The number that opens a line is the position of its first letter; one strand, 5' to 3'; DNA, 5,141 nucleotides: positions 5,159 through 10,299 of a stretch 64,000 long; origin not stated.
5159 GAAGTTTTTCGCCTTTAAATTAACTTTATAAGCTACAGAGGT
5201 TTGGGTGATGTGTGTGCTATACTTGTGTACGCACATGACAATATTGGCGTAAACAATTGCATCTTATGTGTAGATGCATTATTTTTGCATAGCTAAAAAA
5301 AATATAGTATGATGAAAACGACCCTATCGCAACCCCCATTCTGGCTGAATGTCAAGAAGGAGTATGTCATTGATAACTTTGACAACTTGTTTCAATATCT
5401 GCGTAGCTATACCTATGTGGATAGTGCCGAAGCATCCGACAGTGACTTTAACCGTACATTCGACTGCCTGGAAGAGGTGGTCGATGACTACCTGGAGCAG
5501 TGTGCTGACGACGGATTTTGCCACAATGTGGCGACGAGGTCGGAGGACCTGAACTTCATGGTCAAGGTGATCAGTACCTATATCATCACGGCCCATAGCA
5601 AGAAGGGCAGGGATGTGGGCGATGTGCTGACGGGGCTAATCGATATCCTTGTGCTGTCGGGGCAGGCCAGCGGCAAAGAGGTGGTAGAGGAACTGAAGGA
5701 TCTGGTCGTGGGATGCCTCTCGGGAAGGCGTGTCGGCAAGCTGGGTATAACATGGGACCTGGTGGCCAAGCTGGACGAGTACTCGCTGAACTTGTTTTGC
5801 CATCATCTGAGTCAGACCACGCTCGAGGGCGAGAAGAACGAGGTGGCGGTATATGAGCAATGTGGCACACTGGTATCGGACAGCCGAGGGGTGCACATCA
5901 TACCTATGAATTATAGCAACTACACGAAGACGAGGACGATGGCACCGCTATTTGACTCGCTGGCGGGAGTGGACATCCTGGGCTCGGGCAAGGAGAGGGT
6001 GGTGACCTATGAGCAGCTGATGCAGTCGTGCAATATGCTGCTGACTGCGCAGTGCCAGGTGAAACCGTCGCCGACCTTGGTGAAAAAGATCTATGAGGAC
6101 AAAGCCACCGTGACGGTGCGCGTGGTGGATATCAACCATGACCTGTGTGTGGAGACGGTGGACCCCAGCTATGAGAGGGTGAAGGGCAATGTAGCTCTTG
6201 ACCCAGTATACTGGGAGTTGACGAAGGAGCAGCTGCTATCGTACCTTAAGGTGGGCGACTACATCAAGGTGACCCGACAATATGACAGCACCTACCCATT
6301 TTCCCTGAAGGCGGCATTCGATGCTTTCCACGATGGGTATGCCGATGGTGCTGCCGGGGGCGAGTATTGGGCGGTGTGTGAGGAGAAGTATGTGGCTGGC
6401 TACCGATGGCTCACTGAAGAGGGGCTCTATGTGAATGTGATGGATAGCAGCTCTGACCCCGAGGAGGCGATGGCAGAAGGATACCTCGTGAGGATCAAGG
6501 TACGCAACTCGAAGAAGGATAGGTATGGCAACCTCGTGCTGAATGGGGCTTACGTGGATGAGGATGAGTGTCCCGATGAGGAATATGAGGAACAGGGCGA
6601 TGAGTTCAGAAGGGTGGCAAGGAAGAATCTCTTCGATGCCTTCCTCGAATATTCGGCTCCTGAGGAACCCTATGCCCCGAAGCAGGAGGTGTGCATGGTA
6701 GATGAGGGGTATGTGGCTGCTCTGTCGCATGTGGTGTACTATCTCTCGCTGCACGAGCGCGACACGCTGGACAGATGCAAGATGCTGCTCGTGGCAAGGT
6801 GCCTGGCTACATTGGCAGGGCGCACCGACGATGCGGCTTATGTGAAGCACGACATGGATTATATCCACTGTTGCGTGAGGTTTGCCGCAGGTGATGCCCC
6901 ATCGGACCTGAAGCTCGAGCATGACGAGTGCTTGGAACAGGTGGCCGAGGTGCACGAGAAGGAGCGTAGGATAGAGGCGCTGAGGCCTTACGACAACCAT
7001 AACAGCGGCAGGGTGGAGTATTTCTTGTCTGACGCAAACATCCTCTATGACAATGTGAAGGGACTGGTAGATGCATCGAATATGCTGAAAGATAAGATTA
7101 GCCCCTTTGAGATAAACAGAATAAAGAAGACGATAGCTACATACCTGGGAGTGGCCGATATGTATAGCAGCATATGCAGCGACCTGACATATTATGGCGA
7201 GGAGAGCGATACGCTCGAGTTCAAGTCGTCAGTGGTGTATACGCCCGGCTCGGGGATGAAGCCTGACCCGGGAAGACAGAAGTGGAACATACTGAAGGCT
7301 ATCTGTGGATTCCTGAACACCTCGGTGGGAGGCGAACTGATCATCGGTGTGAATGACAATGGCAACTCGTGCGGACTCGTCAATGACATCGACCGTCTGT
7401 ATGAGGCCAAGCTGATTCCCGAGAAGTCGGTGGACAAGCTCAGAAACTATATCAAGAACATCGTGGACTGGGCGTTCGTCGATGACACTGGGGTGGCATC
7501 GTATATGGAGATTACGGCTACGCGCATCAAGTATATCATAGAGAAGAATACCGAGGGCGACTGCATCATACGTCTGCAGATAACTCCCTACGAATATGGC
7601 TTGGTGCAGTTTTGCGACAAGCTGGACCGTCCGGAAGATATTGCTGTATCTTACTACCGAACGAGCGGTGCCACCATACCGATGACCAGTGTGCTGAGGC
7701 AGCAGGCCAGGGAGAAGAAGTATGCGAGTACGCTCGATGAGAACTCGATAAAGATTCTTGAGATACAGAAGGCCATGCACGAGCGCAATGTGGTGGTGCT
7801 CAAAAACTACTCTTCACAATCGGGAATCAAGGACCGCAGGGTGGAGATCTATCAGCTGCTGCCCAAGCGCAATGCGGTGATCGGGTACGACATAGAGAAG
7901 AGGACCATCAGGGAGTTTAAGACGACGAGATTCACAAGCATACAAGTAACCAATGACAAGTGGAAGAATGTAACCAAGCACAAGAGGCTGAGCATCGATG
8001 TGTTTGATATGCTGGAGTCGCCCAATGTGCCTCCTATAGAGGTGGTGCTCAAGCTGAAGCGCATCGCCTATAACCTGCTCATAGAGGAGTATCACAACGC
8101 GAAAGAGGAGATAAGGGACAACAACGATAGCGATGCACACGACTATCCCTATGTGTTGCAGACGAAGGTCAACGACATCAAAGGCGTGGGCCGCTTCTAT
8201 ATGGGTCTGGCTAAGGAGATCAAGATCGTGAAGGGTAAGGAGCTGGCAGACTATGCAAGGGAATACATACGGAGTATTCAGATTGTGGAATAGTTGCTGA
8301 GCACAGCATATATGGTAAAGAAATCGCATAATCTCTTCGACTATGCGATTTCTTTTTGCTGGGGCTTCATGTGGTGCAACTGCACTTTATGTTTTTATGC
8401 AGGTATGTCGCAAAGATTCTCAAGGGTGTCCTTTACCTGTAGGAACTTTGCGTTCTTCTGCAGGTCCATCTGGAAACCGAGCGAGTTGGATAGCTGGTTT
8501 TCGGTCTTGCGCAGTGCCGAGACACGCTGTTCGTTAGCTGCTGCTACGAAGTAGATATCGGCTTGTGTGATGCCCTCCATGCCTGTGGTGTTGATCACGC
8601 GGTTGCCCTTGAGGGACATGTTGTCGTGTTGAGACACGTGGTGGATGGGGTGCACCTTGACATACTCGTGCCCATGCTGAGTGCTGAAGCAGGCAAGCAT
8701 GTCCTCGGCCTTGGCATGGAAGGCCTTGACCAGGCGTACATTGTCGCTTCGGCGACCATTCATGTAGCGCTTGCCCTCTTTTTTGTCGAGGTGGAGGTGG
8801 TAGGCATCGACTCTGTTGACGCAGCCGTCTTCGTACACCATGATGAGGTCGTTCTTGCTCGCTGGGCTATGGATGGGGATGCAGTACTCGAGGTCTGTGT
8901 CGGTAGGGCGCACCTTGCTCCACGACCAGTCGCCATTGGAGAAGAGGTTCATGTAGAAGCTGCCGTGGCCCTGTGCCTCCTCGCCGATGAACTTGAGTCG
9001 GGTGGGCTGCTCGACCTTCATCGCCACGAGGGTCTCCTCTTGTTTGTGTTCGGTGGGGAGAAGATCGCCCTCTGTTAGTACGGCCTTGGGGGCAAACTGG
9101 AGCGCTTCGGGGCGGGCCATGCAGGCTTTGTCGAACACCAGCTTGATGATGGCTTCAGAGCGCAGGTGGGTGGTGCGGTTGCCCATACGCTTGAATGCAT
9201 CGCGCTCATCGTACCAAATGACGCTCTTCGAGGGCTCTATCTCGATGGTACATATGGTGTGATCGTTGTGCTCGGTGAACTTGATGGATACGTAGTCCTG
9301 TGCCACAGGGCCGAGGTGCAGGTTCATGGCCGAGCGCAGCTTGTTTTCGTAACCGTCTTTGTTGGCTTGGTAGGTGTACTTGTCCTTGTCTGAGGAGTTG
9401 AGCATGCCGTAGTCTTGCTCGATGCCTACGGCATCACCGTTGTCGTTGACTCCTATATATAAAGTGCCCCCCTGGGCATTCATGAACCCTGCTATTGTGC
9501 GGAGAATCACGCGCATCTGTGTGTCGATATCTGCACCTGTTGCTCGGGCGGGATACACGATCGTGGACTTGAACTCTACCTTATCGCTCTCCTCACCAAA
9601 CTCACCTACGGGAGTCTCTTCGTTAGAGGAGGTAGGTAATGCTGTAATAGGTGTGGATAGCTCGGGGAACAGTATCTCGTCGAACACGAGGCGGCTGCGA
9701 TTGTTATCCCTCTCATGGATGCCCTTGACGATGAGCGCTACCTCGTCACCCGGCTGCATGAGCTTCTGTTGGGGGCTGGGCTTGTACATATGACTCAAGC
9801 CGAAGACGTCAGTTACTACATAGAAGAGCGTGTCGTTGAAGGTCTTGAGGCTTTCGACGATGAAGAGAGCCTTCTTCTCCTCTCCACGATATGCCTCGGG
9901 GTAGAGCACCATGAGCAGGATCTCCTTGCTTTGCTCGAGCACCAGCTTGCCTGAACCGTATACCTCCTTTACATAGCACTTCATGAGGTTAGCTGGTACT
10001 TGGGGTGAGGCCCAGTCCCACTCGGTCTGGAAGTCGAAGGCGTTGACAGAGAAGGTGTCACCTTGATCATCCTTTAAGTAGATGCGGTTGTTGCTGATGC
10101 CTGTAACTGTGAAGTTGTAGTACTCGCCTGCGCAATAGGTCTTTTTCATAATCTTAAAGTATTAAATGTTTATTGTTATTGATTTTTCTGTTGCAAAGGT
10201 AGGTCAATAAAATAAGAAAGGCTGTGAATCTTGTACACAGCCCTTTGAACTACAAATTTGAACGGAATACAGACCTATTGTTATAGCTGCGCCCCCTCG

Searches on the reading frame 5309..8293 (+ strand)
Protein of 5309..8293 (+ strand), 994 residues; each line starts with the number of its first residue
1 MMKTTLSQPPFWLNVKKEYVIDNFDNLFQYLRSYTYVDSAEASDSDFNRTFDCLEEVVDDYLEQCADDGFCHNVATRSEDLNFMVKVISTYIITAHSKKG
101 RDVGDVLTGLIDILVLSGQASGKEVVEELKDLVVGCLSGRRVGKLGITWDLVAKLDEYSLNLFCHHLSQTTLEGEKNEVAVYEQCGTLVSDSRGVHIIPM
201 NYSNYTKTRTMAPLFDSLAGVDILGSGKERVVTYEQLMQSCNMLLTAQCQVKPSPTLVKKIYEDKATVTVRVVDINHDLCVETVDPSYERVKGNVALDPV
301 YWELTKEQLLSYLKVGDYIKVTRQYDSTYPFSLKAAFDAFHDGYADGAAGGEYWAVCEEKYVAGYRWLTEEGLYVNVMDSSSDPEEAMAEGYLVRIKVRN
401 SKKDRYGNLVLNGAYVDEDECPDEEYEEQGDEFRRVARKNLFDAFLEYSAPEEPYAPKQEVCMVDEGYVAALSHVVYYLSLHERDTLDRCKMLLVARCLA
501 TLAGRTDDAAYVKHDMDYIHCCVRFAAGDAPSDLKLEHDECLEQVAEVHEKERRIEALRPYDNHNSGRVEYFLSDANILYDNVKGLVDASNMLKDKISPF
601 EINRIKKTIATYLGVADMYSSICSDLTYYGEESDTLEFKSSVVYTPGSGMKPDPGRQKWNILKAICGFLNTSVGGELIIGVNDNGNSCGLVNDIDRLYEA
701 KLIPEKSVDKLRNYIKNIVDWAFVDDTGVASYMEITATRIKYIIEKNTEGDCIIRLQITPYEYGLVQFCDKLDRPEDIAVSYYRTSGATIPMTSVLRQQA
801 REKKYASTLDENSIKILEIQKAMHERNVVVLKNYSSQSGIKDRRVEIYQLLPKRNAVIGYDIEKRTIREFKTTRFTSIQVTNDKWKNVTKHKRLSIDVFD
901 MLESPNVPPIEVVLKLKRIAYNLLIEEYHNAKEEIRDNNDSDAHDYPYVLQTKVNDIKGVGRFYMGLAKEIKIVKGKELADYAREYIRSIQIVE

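Call 6: search_protein_families(library=pfam, proteins=[window:5309-8293:+], max_evalue=0.01)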
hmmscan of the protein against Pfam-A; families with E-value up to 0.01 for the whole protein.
window:5309-8293:+ (994 aa): 2 families
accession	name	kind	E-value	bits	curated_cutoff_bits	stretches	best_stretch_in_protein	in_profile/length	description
PF04326.19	SLFN_AlbA_2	-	7.2e-10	39.9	25.3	1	632-714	1-70/118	Schlafen, AlbA_2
PF13280.12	WYL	-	7.9e-05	23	21.8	1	818-880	5-70/70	WYL domain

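Call 8: search_protein_families(library=padloc, proteins=[window:5309-8293:+], max_evalue=0.01)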
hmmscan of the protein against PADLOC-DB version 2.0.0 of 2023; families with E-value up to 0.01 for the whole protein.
window:5309-8293:+ (994 aa): 2 families
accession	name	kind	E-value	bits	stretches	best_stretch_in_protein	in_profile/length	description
PDLC01652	WYL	-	8.9e-11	40.4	1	816-989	20-160/162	"CAS-I,CAS-II,CAS-III,CAS-IV,CAS-V,CAS-VI; associated_signaling"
PDLC01457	WYL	-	3.1e-08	31.5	1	815-957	126-207/229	"CAS-I,CAS-II,CAS-III,CAS-IV,CAS-V,CAS-VI; associated_signaling"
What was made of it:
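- Closest known: Dedicated regulators of defence loci. Same: A WYL-domain gene lies nearby in the window (5309-8293, calls 6, 8).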

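Call 50: search_protein_families(library=ncbifam, proteins=[window:5309-8293:+], max_evalue=0.01)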
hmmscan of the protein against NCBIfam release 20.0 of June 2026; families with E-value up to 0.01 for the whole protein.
window:5309-8293:+ (994 aa): 0 families

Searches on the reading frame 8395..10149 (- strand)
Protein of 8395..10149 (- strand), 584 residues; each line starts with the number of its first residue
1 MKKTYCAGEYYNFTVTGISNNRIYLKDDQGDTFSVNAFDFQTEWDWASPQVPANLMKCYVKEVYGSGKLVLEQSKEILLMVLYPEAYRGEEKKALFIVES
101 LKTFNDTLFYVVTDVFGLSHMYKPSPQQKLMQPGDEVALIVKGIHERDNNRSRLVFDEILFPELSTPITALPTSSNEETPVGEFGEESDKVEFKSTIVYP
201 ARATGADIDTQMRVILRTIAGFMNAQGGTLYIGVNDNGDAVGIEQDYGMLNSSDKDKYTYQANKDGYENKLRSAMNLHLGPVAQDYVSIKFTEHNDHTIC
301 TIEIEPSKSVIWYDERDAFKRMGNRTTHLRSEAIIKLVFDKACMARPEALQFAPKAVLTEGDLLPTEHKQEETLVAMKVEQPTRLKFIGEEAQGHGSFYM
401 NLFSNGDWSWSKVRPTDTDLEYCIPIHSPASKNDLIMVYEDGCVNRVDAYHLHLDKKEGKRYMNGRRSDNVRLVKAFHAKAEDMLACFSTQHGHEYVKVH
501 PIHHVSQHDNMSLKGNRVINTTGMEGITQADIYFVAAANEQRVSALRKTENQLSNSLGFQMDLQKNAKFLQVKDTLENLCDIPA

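Call 6: search_protein_families(library=pfam, proteins=[window:8395-10149:-], max_evalue=0.01)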
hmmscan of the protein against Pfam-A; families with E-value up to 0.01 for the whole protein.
window:8395-10149:- (584 aa): 1 family
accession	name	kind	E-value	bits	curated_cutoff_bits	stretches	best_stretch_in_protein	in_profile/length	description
PF04326.19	SLFN_AlbA_2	-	1.3e-14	55.1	25.3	1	187-329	1-117/118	Schlafen, AlbA_2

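Call 8: search_protein_families(library=padloc, proteins=[window:8395-10149:-], max_evalue=0.01)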
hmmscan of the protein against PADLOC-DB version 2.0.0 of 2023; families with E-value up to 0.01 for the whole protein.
window:8395-10149:- (584 aa): 0 families

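Call 50: search_protein_families(library=ncbifam, proteins=[window:8395-10149:-], max_evalue=0.01)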
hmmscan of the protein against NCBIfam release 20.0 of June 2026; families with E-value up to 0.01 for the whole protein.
window:8395-10149:- (584 aa): 0 families
